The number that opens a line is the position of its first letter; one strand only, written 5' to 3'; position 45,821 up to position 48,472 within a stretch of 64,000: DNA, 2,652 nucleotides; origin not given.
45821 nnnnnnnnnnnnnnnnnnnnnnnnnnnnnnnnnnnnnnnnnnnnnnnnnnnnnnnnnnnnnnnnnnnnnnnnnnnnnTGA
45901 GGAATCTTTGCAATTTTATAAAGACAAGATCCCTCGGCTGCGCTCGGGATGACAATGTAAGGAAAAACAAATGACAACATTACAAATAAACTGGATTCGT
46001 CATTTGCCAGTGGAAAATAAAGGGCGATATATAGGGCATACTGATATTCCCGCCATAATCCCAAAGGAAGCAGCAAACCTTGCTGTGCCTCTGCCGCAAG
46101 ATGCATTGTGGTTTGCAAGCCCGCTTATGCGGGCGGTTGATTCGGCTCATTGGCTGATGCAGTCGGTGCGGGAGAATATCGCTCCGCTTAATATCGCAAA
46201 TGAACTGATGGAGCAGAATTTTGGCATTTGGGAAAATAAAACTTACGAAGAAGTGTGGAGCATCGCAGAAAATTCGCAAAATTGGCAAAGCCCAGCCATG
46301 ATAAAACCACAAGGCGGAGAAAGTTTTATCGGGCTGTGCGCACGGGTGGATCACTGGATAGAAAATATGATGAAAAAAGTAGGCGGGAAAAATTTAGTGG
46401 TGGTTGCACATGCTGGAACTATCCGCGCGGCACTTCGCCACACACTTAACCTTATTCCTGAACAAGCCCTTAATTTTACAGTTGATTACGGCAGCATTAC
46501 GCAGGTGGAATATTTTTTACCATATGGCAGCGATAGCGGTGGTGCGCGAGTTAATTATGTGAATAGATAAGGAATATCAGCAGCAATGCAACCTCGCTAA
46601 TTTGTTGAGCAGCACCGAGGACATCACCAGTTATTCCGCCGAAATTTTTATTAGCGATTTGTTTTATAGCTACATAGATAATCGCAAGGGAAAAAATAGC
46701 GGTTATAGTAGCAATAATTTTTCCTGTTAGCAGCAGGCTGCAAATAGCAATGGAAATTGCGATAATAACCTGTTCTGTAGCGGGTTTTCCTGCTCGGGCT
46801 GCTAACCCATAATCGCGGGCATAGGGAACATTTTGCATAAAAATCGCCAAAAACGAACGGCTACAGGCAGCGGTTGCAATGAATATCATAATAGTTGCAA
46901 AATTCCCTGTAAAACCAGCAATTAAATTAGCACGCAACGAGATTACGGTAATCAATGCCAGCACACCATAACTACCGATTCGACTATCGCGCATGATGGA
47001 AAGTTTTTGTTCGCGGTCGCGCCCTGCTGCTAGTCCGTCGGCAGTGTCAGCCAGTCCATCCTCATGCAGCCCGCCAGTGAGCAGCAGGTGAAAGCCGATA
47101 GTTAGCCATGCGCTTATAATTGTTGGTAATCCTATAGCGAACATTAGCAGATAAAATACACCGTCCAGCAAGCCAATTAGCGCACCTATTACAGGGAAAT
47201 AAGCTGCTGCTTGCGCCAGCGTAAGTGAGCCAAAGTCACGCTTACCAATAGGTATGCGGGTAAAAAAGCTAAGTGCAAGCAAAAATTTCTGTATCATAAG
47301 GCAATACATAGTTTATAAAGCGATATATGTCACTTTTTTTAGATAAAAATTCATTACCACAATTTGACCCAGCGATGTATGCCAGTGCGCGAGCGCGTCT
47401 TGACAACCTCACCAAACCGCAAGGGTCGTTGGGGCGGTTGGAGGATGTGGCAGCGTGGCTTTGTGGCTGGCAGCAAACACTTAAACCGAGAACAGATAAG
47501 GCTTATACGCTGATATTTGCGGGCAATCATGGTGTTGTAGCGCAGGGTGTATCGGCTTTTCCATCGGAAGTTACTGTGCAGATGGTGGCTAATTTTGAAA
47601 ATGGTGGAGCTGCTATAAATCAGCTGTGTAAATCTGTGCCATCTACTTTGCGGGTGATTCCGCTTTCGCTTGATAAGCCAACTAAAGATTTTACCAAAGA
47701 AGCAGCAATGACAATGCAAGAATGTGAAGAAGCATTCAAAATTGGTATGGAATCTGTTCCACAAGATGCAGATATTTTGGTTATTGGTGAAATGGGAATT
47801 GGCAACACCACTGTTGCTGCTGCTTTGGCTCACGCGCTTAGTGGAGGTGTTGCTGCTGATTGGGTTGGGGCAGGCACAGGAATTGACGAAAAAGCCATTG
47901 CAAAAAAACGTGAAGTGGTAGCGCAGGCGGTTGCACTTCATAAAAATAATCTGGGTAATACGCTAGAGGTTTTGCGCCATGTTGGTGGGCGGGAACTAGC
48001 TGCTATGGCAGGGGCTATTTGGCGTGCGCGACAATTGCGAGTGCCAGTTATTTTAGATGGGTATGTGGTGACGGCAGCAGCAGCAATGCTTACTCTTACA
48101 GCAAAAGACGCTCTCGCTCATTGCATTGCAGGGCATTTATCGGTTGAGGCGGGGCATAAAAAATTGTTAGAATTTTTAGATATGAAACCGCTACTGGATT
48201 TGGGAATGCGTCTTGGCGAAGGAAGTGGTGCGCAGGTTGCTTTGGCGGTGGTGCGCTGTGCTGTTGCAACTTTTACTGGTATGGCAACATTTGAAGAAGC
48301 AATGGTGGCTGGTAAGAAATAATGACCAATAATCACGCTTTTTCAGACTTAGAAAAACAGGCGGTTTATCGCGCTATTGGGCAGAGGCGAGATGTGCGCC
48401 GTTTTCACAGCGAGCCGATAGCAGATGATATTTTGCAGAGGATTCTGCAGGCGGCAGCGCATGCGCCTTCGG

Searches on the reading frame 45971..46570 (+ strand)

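Call 80: search_protein_families(library=pfam, proteins=[window:45971-46570:+], max_evalue=0.0001)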
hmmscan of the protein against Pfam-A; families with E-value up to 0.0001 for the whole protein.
window:45971-46570:+ (199 aa): 1 family
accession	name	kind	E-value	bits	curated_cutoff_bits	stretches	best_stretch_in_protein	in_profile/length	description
PF00300.27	His_Phos_1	-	1.7e-27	96.8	21.7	1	40-181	39-181/194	Histidine phosphatase superfamily (branch 1)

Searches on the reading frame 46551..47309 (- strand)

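Call 80: search_protein_families(library=pfam, proteins=[window:46551-47309:-], max_evalue=0.0001)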
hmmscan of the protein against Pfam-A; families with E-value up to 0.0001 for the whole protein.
window:46551-47309:- (252 aa): 1 family
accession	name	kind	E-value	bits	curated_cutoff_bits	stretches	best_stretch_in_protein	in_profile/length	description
PF02654.20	CobS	-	1.6e-52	179.2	23.2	1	12-244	1-207/207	Cobalamin-5-phosphate synthase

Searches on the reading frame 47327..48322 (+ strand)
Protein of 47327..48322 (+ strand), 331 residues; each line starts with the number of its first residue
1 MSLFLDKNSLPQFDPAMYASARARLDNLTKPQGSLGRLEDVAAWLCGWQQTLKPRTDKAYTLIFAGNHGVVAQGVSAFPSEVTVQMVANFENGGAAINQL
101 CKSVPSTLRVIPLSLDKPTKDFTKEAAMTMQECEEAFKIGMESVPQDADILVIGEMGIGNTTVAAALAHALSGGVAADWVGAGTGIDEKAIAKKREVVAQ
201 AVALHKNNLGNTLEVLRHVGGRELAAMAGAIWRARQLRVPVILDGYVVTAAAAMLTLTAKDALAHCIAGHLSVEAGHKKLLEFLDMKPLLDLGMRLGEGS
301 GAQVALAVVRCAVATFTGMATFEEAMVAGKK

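Call 80: search_protein_families(library=pfam, proteins=[window:47327-48322:+], max_evalue=0.0001)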
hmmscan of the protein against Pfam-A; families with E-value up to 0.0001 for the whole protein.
window:47327-48322:+ (331 aa): 1 family
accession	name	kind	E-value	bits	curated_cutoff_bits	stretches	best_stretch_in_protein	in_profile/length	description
PF02277.22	DBI_PRT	-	5.6e-115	384.5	22.6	1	11-327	2-329/329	Phosphoribosyltransferase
